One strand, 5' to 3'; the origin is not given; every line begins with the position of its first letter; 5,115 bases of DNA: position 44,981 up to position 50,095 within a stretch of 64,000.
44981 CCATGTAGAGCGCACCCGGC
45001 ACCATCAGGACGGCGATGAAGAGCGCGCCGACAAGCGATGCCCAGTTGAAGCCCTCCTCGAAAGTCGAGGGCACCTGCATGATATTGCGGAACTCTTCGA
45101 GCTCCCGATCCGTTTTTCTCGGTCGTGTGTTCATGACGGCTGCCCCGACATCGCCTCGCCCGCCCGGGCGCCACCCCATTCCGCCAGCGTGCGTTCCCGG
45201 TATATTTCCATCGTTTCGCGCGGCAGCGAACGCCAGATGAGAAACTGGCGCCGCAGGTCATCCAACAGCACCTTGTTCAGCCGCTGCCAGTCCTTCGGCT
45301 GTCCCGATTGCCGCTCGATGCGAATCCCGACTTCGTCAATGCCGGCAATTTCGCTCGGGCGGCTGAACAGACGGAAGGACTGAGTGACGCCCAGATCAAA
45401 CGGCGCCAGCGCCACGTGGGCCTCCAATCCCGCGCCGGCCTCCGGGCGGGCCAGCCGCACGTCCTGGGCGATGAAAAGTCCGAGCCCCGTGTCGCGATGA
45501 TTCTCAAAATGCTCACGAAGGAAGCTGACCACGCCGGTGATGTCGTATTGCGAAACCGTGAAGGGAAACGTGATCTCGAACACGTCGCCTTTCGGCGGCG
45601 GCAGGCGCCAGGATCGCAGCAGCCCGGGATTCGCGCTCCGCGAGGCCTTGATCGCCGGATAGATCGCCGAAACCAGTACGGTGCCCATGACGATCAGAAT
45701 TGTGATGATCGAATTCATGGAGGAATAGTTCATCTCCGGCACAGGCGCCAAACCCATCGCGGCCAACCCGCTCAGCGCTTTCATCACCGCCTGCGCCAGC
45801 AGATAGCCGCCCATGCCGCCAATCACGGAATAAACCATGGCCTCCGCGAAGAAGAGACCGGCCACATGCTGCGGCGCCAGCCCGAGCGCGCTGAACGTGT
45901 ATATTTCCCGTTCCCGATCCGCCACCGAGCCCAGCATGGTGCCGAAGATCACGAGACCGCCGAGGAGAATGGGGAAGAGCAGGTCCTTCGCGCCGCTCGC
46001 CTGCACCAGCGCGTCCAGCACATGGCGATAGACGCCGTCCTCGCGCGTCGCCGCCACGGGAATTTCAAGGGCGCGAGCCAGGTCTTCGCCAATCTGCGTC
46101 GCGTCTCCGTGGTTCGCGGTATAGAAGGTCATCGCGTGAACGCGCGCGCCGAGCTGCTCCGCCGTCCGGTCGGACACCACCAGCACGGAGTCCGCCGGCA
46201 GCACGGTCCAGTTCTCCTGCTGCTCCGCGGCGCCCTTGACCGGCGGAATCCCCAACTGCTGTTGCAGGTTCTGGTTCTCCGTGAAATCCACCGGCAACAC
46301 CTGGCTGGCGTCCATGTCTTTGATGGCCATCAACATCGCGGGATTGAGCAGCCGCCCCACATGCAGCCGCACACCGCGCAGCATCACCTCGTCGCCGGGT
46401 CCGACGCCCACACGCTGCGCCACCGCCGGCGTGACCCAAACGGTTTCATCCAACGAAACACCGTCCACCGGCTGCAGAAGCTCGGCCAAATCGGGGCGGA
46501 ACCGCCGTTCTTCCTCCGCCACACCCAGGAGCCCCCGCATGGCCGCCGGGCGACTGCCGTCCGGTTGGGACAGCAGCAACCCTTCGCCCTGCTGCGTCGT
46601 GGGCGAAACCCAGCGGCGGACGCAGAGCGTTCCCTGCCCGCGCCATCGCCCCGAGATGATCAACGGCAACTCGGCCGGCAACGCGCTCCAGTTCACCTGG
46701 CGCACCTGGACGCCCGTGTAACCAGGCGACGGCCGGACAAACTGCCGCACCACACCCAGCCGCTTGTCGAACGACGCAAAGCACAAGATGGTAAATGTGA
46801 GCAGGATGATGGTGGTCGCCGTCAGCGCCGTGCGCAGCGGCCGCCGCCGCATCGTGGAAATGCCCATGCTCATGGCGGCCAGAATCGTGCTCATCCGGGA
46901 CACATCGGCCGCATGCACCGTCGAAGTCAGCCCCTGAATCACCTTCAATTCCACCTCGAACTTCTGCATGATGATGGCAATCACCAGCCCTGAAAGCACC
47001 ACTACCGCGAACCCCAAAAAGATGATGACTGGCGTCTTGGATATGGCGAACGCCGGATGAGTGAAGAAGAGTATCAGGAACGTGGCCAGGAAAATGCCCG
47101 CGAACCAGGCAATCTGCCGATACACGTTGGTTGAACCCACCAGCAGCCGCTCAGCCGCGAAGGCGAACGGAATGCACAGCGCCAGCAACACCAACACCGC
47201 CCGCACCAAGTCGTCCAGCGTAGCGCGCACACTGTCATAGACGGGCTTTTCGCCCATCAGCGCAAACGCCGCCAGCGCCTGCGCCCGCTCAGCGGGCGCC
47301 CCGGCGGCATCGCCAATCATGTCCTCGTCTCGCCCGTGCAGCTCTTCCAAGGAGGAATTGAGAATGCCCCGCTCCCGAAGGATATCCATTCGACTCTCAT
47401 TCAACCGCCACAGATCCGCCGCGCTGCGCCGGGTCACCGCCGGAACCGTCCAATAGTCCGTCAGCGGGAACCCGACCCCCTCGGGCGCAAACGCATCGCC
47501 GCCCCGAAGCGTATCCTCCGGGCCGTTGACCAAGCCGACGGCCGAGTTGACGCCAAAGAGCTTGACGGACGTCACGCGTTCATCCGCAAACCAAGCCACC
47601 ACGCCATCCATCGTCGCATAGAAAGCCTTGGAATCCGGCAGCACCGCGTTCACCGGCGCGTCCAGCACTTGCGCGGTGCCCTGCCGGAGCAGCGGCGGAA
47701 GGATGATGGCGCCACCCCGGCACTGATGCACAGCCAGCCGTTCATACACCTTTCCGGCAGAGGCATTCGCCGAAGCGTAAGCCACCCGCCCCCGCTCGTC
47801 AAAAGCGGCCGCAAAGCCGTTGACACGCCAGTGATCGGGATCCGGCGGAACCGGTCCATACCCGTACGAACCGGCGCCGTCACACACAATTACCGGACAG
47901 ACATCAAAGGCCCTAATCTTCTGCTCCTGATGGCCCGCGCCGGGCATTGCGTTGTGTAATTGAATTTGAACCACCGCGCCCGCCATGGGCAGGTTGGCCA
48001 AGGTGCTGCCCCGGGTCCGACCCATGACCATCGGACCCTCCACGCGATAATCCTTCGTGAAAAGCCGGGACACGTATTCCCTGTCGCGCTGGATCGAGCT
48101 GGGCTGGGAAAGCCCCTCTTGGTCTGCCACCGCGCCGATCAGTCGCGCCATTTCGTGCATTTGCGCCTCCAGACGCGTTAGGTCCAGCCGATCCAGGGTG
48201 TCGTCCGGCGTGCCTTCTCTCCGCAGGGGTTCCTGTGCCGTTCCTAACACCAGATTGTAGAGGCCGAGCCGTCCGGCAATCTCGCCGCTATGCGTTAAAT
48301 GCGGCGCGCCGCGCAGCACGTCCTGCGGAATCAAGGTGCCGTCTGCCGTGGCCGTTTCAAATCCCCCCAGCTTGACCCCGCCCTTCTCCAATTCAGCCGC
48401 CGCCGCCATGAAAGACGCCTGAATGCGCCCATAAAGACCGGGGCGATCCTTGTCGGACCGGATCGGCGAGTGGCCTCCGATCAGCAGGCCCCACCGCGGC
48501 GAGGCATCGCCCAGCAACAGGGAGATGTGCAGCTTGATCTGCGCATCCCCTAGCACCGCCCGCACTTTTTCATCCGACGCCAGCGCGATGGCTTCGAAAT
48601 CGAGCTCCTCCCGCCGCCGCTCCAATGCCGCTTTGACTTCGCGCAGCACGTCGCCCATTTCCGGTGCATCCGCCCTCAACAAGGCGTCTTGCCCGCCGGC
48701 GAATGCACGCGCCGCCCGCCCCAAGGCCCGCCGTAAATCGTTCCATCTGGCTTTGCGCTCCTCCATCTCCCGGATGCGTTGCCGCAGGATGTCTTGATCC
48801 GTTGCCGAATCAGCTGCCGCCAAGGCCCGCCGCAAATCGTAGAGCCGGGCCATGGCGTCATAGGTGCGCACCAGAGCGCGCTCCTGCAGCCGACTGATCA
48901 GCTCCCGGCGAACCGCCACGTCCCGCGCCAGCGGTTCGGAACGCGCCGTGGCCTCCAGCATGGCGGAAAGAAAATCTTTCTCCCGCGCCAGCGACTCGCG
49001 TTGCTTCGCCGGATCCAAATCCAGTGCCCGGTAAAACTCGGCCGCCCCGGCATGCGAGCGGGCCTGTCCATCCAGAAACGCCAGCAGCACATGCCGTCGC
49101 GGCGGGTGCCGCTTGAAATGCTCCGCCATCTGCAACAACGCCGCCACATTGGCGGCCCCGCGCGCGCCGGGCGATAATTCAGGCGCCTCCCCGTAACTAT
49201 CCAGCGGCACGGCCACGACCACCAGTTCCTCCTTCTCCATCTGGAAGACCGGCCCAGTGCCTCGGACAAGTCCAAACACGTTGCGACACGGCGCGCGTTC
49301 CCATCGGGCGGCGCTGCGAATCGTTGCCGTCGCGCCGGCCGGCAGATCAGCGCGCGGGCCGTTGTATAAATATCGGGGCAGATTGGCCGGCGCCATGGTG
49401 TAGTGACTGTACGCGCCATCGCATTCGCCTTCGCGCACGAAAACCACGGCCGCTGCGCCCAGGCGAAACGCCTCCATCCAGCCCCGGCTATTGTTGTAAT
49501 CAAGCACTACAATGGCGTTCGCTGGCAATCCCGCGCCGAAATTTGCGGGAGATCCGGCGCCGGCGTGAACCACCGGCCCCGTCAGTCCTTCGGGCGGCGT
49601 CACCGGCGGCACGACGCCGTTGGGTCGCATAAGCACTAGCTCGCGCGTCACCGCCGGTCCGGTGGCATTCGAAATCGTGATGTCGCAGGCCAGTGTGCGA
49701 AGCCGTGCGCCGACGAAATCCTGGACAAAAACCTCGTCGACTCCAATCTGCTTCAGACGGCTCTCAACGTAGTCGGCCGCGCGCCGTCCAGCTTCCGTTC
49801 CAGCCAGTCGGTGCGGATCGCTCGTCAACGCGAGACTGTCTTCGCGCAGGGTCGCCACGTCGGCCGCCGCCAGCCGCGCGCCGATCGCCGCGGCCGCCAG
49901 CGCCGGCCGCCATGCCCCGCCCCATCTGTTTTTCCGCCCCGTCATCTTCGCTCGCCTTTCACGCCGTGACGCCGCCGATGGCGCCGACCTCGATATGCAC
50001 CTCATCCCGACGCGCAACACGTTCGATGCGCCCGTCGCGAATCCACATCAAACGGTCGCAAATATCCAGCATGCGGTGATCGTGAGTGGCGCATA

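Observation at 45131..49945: Giant fusion protein whose M28/PA ectodomain has lost the metal ligands (pseudo-peptidase) and is wired to an FtsX mechanotransmission module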

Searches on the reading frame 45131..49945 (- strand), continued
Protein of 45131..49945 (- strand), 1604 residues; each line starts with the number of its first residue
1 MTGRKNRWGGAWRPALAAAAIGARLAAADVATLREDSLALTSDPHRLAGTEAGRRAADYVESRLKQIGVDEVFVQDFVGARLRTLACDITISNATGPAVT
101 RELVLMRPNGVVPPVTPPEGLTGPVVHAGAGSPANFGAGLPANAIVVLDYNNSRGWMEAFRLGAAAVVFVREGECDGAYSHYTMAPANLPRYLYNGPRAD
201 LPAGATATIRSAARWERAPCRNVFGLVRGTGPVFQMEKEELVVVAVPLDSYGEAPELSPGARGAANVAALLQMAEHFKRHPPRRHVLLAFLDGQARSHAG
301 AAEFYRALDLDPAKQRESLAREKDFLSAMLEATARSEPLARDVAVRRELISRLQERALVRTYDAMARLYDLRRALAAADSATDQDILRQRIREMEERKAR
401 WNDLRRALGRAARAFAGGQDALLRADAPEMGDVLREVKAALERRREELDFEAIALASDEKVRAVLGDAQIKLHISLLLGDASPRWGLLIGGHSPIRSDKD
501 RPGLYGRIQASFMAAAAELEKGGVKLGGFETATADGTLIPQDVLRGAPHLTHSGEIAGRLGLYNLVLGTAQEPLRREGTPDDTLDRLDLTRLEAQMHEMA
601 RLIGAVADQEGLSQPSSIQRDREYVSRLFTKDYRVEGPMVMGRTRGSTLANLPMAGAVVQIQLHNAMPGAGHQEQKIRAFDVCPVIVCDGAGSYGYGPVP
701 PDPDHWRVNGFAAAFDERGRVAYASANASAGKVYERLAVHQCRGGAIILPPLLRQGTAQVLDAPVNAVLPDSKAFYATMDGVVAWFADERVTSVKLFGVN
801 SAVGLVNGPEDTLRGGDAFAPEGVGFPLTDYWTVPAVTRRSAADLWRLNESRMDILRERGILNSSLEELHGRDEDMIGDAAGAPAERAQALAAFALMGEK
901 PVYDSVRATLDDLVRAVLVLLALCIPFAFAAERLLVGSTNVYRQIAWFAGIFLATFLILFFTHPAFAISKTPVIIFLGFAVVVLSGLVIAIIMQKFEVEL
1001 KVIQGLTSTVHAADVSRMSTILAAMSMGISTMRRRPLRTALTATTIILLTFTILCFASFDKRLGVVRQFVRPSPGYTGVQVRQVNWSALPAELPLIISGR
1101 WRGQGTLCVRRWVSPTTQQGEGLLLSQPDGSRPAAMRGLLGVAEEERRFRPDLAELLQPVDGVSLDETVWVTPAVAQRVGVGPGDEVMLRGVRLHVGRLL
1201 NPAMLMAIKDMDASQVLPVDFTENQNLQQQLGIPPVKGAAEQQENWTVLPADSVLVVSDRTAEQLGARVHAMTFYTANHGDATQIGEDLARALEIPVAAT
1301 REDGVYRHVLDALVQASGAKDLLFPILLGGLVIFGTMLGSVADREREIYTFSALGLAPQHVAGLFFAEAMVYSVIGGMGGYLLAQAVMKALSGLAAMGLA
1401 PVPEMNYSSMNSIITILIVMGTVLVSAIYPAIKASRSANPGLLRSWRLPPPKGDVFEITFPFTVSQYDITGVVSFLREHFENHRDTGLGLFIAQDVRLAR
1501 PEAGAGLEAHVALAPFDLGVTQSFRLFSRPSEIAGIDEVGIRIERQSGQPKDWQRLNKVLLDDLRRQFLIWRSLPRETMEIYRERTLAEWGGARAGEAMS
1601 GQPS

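Call 72: list_cluster_members(proteins=[P0001])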
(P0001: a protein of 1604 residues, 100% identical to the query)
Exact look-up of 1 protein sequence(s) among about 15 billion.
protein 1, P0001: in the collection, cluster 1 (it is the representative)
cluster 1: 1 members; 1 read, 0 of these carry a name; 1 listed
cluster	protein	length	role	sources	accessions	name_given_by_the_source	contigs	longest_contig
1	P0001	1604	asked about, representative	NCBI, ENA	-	-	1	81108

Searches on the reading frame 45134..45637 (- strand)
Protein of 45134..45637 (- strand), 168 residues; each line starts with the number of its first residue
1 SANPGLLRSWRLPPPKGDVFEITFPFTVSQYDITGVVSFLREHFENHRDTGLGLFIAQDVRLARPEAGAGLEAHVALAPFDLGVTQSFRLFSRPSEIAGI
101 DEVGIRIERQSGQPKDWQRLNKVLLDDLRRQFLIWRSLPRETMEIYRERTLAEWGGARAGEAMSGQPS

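Call 83: search_protein_families(library=pfam, proteins=[window:45134-45637:-], max_evalue=10)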
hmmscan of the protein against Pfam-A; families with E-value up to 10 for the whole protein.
window:45134-45637:- (168 aa): 0 families
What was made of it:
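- Tried and rejected: Nothing credible (call 83).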

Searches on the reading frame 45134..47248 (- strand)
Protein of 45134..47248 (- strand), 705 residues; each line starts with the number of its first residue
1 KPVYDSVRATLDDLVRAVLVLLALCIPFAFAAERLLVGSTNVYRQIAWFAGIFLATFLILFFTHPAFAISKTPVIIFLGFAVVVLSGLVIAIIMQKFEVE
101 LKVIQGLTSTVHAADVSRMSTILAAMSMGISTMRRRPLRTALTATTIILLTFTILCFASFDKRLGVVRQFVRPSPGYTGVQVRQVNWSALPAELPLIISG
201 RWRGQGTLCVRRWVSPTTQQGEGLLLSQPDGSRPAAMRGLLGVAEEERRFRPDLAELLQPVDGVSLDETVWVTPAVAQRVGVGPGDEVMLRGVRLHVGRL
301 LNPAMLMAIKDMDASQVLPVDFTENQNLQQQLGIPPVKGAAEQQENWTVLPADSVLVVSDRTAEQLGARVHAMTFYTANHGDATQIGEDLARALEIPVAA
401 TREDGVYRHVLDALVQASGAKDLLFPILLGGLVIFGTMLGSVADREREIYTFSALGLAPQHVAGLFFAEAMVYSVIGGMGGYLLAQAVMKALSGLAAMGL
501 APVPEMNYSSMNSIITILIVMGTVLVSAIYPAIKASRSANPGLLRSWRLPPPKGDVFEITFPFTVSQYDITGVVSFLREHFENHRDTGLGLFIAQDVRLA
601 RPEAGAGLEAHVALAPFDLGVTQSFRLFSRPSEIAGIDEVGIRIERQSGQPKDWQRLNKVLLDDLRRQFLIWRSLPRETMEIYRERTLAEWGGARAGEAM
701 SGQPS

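Call 36: predict_structure(alignment_id=A3)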
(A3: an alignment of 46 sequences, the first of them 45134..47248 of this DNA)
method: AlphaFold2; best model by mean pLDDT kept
length: 705 residues; sequences in the alignment: 46
mean_pLDDT: 72.1   pTM: 0.45
mean pLDDT of the five models: 72.1, 71.9, 68.8, 68.4, 67.4
residues with pLDDT >= 90: 167; 70-90: 211; 50-70: 221; < 50: 106
segments of 3 or more residues with pLDDT < 50: 23-39, 97-133, 337-340, 416-419, 454-457, 505-507, 540-547, 695-705
pLDDT, mean of each block of 10 residues (from residue 1): 52 49 46 45 62 71 60 56 57 49 41 43 46 56 71 64 72 92 89 91 91 85 86 92 93 90 87 96 95 94 93 91 74 51 68 94 94 94 93 90 92 58 64 68 64 52 65 69 70 69 52 67 72 59 48 82 66 85 69 82 72 73 86 67 88 85 78 69 81 51 35
secondary structure, 60 per line:
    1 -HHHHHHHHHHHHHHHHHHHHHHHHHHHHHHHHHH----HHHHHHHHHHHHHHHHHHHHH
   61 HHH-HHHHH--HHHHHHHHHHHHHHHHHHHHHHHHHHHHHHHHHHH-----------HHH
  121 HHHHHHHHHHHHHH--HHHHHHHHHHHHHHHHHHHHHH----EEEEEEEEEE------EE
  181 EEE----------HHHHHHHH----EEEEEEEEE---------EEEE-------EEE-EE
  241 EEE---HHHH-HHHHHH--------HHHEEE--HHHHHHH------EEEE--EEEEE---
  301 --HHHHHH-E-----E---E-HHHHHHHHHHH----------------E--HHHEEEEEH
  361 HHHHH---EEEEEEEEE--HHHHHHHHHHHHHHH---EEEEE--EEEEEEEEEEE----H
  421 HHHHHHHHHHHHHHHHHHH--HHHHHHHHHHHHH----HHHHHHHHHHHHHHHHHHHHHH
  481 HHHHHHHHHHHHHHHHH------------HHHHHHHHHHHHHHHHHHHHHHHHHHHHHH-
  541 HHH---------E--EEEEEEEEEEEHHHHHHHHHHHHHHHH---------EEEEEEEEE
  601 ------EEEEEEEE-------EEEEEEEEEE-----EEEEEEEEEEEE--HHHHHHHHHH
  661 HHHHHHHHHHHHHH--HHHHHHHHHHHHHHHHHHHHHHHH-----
elements in order (helices of 4 or more, strands of 3 or more residues): H2-35 H40-63 H65-69 H72-106 H118-134 H137-158 E163-172 E179-183 H194-201 E206-214 E224-227 E235-237 E239-243 H247-250 H252-257 E269-271 H274-280 E287-290 E293-297 H303-308 H322-332 E355-359 H360-365 E369-377 H380-394 E398-402 E405-415 H420-439 H442-454 H459-497 H510-539 E556-566 H567-582 E592-600 E607-614 E622-631 E637-648 H651-674 H677-700

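Call 40: fold_search(model_id=the predicted structure, library=pdb)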
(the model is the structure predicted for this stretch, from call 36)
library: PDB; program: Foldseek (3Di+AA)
matches with E <= 10: 1313; with E <= 0.001: 31
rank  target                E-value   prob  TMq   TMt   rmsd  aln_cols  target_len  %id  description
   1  5lil_A                1.4e-12  1.00  0.24  0.26  15.0       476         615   14  Structure of Aggregatibacter actinomycetemcomitans MacB bound to ATPyS (P21) (released 2017-11-15)
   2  5xu1_M                2.8e-12  1.00  0.20  0.32  19.1       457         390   16  Structure of a non-canonical ABC transporter from Streptococcus pneumoniae R6 (released 2018-01-24)
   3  9rld_E                5.1e-12  1.00  0.20  0.30  18.3       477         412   14  LolCDE complex with Lpp lipoprotein (released 2026-01-21)
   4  9xro_E                1.3e-11  1.00  0.21  0.36  16.9       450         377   15  LolCDE in complex with SMT-738_3 (released 2026-03-18)
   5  9rlc_E                1.3e-11  1.00  0.20  0.30  18.4       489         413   13  LolCDE complex with Lpp lipoprotein (released 2026-01-21)
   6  5lil_B                3.2e-11  1.00  0.24  0.27  14.4       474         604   14  Structure of Aggregatibacter actinomycetemcomitans MacB bound to ATPyS (P21) (released 2017-11-15)
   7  7mdx_A                5.1e-11  1.00  0.17  0.27  18.9       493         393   13  LolCDE nucleotide-free (released 2021-08-11)
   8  5lj7_B                7.9e-11  1.00  0.24  0.28  14.1       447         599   14  Structure of Aggregatibacter actinomycetemcomitans MacB bound to ATP (P21) (released 2017-11-15)
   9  5lj6                  2.3e-10  1.00  0.23  0.26  16.0       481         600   12  Structure of Aggregatibacter actinomycetemcomitans MacB bound to ATPyS (P6522) (released 2017-11-15)
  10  9rli_E                3.0e-10  1.00  0.19  0.31  17.7       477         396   12  LolCDEdelta(235-252) complex with Pal lipoprotein (released 2026-01-21)
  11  7w7a_J                5.9e-10  1.00  0.19  0.35  19.8       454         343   12  Heme exporter in complex with Mn-containing protoporphyrin IX, Mn-anomalous data (released 2022-06-22)
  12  7arh_E                5.9e-10  1.00  0.18  0.27  18.9       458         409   12  LolCDE in complex with lipoprotein (released 2021-04-07)
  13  9rld_C                7.0e-10  1.00  0.18  0.29  15.9       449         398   12  LolCDE complex with Lpp lipoprotein (released 2026-01-21)
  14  7v8i_C                7.4e-10  1.00  0.20  0.32  17.4       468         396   13  LolCD(E171Q)E with bound AMPPNP in nanodiscs (released 2022-08-31)
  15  5lj7_A                1.3e-09  1.00  0.23  0.27  14.7       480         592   13  Structure of Aggregatibacter actinomycetemcomitans MacB bound to ATP (P21) (released 2017-11-15)
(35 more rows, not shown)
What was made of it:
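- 45134..45637 (-): aa 1437-1604: conserved cytoplasmic alpha/beta domain. No sequence family; weakly Bet v1/START-like fold. calls 36, 40 (E about 1e-3), 81 (67% identity; 36% of columns are at least 95% conserved), 83
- On Type VII ABC transporter permease (MacB/FtsX/LolCE): Foldseek alignments of 450-490 columns to MacB, LolE and Spr0695 (call 40).
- Foldseek: MacB 1.4e-12, also LolCDE, Spr0694/5, HrtBA, YtrEF, YbbAP and FtsEX (call 40). The best structural matches of the C-terminal half are MacB, LolCDE, HrtBA and YbbAP (call 40). The C-terminal cytoplasmic domain weakly resembles hydrophobic-ligand-binding Bet v1/START folds (call 40).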

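Call 58: find_related_loci(query=A3, collection=genome_contigs, flank=10000)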
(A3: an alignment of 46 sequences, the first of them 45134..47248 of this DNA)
Query A3 (705 aa) in genome_contigs; peptide patterns used: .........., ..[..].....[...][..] (x = any residue, [..] = any of these).
352 stretches matched a pattern; 313 encode a relative of the query (tblastn E <= 1e-3); the best 80 are kept; 80 distinct loci.
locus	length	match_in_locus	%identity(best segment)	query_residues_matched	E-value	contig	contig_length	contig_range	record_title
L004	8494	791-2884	66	1-692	0e+0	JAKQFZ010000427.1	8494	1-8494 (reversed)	MAG: Candidatus Omnitrophota bacterium isolate USDE_maxbin.238_sub k141_1916191, whole genome shotgun sequence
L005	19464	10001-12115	65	1-703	0e+0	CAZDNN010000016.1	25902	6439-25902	MAG TPA_asm: uncultured Planctomycetota bacterium isolate binchicken_co19_649 genome assembly, contig: NODE_2741_length_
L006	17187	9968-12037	66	1-690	0e+0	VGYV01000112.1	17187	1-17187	MAG: Planctomycetota bacterium isolate M_DeepCast_400m_m2_195 M_DeepCast_400m_m2_195_Ga0194112_10005393, whole genome sh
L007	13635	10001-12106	62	1-705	0e+0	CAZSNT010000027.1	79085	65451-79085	MAG TPA_asm: uncultured Victivallales bacterium isolate SRP167671_co1_107 genome assembly, contig: NODE_300_length_79085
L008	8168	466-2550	63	1-697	0e+0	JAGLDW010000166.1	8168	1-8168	MAG: Lentisphaeria bacterium isolate SW_4_46 ROV167.bin.46.fa_166, whole genome shotgun sequence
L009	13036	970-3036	62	2-689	0e+0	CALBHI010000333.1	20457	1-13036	MAG TPA_asm: uncultured Verrucomicrobia bacterium isolate SRR5576005_bin.32_CONCOCT_v1.1_MAG genome assembly, contig: ER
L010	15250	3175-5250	62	1-690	0e+0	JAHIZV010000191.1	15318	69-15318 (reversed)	MAG: Verrucomicrobia bacterium isolate Modern_marine.mb.194 Modern_marine.mb.194_k141_2020642, whole genome shotgun sequ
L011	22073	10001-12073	61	1-688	0e+0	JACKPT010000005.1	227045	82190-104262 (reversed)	MAG: Verrucomicrobia bacterium isolate HK-STAS-VERR-1 HK-STAS-VERR-1_5, whole genome shotgun sequence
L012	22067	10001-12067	62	2-689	0e+0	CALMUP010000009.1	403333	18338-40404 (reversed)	MAG TPA_asm: uncultured Verrucomicrobia bacterium isolate SRR2107179_bin.17_CONCOCT_v1.1_MAG genome assembly, contig: ER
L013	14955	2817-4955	62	1-704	0e+0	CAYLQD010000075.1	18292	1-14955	MAG TPA_asm: uncultured Planctomycetota bacterium isolate binchicken_co97_512 genome assembly, contig: NODE_12464_length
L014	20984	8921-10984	61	2-688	0e+0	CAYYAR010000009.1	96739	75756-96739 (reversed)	MAG TPA_asm: uncultured Verrucomicrobiota bacterium isolate SRP319275_co3_139 genome assembly, contig: NODE_351_length_9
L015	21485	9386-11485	62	1-699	0e+0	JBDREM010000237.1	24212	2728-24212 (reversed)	MAG: Planctomycetota bacterium isolate MEGAHIT-group-1.315 k141_6601540, whole genome shotgun sequence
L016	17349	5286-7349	62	1-693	0e+0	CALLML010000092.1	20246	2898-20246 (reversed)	MAG: uncultured bacterium isolate N1_Bin_METABAT__136_sub_1 genome assembly, contig: c_000001257175, whole genome shotgu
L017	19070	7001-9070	61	1-694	0e+0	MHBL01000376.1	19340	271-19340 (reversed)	MAG: Lentisphaerae bacterium RIFOXYA12_64_32 RifOxyA12_Lentisphaerae_64_32_updatedv2_437, whole genome shotgun sequence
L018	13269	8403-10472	60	1-688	0e+0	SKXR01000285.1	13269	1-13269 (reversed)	MAG: Kiritimatiellae bacterium isolate CSSed162cmB_250 CSSed16-2cmB-14677, whole genome shotgun sequence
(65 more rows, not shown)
